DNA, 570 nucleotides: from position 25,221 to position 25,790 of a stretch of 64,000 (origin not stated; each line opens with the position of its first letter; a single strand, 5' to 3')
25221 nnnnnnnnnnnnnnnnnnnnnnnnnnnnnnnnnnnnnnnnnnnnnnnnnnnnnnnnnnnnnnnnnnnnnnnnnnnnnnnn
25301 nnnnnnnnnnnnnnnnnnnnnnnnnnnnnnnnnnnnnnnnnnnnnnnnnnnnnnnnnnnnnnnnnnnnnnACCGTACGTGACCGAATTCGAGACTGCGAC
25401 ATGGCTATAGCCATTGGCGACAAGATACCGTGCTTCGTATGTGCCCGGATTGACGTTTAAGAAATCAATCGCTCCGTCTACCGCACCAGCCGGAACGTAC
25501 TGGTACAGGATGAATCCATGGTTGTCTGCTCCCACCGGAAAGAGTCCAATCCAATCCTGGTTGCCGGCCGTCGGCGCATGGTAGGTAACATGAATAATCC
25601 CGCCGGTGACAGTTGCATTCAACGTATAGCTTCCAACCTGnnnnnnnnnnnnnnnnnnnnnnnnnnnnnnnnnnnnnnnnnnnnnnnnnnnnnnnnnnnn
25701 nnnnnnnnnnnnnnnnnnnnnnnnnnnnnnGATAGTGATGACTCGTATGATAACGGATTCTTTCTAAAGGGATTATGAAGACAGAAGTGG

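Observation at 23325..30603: Cluster of three giant secreted cell-wall-active proteins sharing an unassigned ~90-aa repeat domain (seven copies)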

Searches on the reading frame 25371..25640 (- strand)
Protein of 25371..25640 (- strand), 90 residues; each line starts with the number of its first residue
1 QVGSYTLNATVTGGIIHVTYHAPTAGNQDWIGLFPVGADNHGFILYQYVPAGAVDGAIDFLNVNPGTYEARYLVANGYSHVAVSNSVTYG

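Call 7: search_protein_families(library=pfam, alignment_id=A1, max_evalue=1)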
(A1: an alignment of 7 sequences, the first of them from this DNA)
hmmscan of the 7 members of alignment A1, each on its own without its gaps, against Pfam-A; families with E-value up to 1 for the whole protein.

A. member 1, seq(90 aa): 2 families
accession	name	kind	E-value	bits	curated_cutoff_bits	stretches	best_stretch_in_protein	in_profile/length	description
PF17751.7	SKICH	-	0.003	18.5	23.4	1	24-55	27-59/103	SKICH domain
PF08513.17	LisH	-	0.043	14.2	21.6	1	71-82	9-20/27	LisH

B. families by the number of members that match (of 7 scanned): 12 families
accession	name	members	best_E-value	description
PF17751.7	SKICH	6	0.0022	SKICH domain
PF13620.12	CarboxypepD_reg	1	0.00032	Carboxypeptidase regulatory-like domain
PF17210.9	SdrD_B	1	0.00082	SdrD B-like domain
PF17802.7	SpaA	1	0.0073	Prealbumin-like fold domain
PF13715.12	CarbopepD_reg_2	1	0.013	CarboxypepD_reg-like domain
PF14686.12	fn3_3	1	0.02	Polysaccharide lyase family 4, domain II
PF07495.19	Y_Y_Y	1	0.024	Y_Y_Y domain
PF08513.17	LisH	1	0.043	LisH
PF04151.21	PPC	1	0.064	Bacterial pre-peptidase C-terminal domain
PF13157.11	Enas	1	0.095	Endospore appendages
PF05506.17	PLipase_C_C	1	0.12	Bacterial phospholipase C, C-terminal domain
PF16562.11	HECW_N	1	0.13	N-terminal domain of E3 ubiquitin-protein ligase HECW1 and 2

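Call 8: search_solved_structures(query=A1, max_evalue=10, show_alignments=3)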
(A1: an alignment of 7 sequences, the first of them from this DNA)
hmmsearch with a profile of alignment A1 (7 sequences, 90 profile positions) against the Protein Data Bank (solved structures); distinct sequences matched with E-value up to 10: 12.
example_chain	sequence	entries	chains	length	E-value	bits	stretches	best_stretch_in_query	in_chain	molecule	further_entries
4qnl_A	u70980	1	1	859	0.015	18.4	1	20-67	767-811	Tail fiber protein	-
2ww8_A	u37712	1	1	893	0.06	16.5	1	45-76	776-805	CELL WALL SURFACE ANCHOR FAMILY PROTEIN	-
9c7v_B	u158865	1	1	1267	0.12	15.5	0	41-70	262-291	BOS complex subunit NOMO2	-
6ldw_L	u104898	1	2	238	0.29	14.3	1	7-38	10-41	Fab light chain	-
10ps_A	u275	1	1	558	0.32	14.1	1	49-84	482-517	Serine-aspartate repeat-containing protein D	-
8bwk_A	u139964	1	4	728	0.34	14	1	5-37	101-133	Alginate lyase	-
2doc_A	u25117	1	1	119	0.6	13.3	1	4-80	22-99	Neural cell adhesion molecule 2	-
5z7l_A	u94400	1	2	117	1.1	12.4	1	27-52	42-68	Calcium-binding and coiled-coil domain-containing protein 2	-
3vvv_A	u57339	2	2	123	1.3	12.2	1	27-52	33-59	Calcium-binding and coiled-coil domain-containing protein 2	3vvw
5z7a_A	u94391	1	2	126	1.3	12.2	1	27-52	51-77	Calcium-binding and coiled-coil domain-containing protein 2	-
7eaa_B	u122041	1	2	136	1.5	11.9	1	27-52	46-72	Calcium-binding and coiled-coil domain-containing protein 2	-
6kyw_A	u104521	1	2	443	3.2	10.9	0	40-79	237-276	Receptor protein kinase SRK8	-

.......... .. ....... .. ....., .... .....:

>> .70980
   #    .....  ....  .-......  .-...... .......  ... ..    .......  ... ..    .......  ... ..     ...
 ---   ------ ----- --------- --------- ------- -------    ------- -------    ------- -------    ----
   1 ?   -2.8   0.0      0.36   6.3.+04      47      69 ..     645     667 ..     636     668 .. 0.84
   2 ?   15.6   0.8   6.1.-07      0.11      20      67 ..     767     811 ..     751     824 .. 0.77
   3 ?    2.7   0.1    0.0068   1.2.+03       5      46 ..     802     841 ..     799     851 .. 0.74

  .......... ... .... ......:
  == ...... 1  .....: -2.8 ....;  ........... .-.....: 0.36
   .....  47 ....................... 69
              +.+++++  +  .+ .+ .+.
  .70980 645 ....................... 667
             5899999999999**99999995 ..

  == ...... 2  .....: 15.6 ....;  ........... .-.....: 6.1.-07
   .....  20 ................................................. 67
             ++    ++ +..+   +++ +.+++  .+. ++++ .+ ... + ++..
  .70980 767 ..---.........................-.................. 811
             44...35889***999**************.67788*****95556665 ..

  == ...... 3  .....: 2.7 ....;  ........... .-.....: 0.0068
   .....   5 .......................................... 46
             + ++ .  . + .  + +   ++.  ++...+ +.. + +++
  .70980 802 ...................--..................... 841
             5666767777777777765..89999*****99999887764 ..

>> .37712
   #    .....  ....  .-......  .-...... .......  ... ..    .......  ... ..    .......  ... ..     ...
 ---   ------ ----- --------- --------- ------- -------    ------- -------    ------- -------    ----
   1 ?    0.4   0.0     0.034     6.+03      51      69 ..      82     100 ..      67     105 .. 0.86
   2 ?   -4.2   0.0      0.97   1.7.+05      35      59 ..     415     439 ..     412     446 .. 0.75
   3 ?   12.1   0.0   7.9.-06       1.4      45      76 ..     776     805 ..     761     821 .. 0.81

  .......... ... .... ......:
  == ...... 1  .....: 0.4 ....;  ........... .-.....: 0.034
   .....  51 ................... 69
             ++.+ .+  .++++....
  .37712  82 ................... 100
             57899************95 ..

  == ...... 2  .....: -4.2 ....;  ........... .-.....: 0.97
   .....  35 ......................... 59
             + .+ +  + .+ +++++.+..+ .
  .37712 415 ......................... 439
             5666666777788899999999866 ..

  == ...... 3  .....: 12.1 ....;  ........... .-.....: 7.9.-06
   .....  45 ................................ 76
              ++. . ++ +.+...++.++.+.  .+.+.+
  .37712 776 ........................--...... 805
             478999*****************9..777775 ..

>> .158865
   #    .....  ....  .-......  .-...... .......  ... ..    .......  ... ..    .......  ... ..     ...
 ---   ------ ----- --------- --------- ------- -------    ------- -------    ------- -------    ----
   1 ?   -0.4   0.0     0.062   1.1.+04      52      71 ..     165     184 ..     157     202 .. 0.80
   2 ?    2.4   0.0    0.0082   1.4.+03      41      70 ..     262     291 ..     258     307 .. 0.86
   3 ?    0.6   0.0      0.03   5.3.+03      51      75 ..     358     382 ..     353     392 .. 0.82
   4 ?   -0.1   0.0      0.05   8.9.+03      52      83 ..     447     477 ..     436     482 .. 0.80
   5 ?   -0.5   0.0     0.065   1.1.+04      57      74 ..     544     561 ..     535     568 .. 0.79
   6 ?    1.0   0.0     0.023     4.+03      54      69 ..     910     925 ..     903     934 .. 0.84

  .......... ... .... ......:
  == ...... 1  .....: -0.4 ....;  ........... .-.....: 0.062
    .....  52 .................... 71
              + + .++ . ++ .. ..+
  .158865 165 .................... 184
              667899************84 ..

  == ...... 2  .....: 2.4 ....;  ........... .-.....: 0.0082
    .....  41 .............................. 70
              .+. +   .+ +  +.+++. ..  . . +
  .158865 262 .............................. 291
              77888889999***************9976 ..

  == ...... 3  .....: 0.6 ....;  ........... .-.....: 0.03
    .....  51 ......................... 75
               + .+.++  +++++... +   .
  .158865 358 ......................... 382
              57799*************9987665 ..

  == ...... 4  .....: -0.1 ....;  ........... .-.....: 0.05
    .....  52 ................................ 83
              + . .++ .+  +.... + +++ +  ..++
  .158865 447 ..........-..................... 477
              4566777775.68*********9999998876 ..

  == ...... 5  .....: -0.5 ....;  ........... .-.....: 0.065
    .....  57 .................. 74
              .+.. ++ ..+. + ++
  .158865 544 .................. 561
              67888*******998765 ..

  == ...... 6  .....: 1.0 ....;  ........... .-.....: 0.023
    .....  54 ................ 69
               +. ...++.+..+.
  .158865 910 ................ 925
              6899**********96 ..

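Call 9: find_homologous_proteins(query=A1, max_evalue=0.001)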
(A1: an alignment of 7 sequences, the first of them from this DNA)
Query A1 (7 sequences) (90 aa, profile of the alignment): 7 proteins with E <= 0.001 among 2038 candidates.
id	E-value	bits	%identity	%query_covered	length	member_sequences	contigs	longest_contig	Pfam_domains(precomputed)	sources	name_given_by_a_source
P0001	6.1e-24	101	37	84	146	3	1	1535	-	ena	-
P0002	1.2e-16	78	42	90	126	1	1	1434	-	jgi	jgi:hypothetical protein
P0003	2.1e-14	71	33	84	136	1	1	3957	-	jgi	-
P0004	2.5e-10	58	31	68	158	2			-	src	-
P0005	4.3e-10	57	28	87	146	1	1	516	PF17751.8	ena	-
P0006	2.1e-6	45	45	43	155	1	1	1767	-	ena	-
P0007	1.8e-5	42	28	61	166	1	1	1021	-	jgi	jgi:hypothetical protein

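Call 19: predict_structure(alignment_id=A2)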
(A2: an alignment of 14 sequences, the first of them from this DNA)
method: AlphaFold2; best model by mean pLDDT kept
length: 90 residues; sequences in the alignment: 14
mean_pLDDT: 94.3   pTM: 0.84
mean pLDDT of the five models: 94.3, 93.7, 93.5, 92.9, 92.9
residues with pLDDT >= 90: 82; 70-90: 6; 50-70: 1; < 50: 1
segments of 3 or more residues with pLDDT < 50: none
pLDDT, mean of each block of 10 residues (from residue 1): 87 96 93 97 95 94 96 94 96
secondary structure, 60 per line:
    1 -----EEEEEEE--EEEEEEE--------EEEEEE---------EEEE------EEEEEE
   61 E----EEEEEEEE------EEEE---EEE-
elements in order: E6-12 E15-21 E30-35 E45-48 E55-61 E66-73 E80-83 E87-89

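Call 21: search_protein_representatives(alignment_id=A2)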
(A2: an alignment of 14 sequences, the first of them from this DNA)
Query: 14 sequences, 93 profile positions. Proteins with E-value up to 0.001 (for the whole library): 8771; up to 1e-10: 4791; up to 1e-30: 1185. The best 150 are listed.
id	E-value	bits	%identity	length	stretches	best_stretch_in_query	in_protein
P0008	3.9e-194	645.2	-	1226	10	2-92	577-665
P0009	5.4e-180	599.8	-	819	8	3-92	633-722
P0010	2.3e-176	588.2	-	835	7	3-92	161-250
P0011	8.1e-144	483.9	-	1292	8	2-92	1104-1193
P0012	3.6e-140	472.2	-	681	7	2-92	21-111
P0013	1.5e-139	470.2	-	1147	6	3-90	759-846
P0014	8.3e-137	461.4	-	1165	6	7-92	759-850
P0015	1.4e-136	460.7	-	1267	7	1-91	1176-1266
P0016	3.4e-136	459.4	-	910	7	3-91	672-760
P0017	5.8e-135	455.5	-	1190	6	2-92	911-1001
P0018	1.8e-133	450.7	-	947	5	3-92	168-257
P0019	6.0e-133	449.1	-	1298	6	3-92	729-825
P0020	5.9e-130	439.4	-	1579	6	3-91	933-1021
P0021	8.6e-130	438.9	-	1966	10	3-92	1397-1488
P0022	1.5e-126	428.6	-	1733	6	9-91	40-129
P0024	2.5e-126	427.8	-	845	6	2-92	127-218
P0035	6.0e-115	391.4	-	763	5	2-91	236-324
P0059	1.3e-105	361.4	-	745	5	1-92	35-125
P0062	6.6e-104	356.0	-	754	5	9-91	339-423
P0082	1.9e-97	335.3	-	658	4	3-91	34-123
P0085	9.1e-97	333.1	-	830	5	2-92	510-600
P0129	1.9e-86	300.0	-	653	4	2-92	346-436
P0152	1.7e-83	290.6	-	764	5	3-92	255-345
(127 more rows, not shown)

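Call 32: search_protein_families(library=pfam, alignment_id=A4, max_evalue=0.00001)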
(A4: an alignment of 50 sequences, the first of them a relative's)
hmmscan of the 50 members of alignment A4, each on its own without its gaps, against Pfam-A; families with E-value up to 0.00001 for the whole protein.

A. member 1, P0008 (1226 aa): 7 families
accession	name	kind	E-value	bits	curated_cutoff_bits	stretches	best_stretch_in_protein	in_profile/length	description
PF00082.27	Peptidase_S8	-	5.3e-52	177.4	21.8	1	1-264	5-273/288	Subtilase family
PF17751.7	SKICH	-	4.6e-23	82.1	23.4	0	402-428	12-40/103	SKICH domain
PF16562.11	HECW_N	-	6.3e-17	62.2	26.7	0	1031-1083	2-54/120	N-terminal domain of E3 ubiquitin-protein ligase HECW1 and 2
PF24518.1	Ig_CD22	-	1.7e-08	35.3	27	0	1015-1038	95-118/121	B-cell receptor CD22-like, first Ig-like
PF19707.4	DUF6204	-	6.9e-07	30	27.5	0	336-389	33-82/114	Family of unknown function (DUF6204)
PF16561.11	AMPK1_CBM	-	8.4e-07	29.5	26.8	0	1006-1037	36-67/85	Glycogen recognition site of AMP-activated protein kinase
PF02014.22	Reeler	-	3.2e-06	28.2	21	0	293-322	16-112/131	Reeler domain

B. families by the number of members that match (of 50 scanned): 69 families (the first 25 are shown)
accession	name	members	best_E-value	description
PF17751.7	SKICH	40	2.7e-25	SKICH domain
PF16562.11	HECW_N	27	3.4e-40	N-terminal domain of E3 ubiquitin-protein ligase HECW1 and 2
PF00082.27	Peptidase_S8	16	5.3e-52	Subtilase family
PF17808.7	fn3_PAP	12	1.7e-16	Fn3-like domain from Purple Acid Phosphatase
PF13472.12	Lipase_GDSL_2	7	1.1e-23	GDSL-like Lipase/Acylhydrolase family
PF00657.28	Lipase_GDSL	7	1.1e-16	GDSL-like Lipase/Acylhydrolase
PF01833.30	TIG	5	4e-23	IPT/TIG domain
PF04151.21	PPC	4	1e-21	Bacterial pre-peptidase C-terminal domain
PF22148.1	Fervidolysin_NPro-like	4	6.7e-09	Fervidolysin N-terminal prodomain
PF22058.2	X25_BaPul_like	3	7.7e-15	Pullulanase X25 domain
PF24518.1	Ig_CD22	3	1.7e-08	B-cell receptor CD22-like, first Ig-like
PF17957.7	Big_7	2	8.8e-61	Bacterial Ig domain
PF00041.27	fn3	2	9.9e-13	Fibronectin type III domain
PF16656.11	Pur_ac_phosph_N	2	2.3e-12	Purple acid Phosphatase, N-terminal domain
PF21226.3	MalQ_N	2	5.6e-11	MalQ N-terminal beta sandwich domain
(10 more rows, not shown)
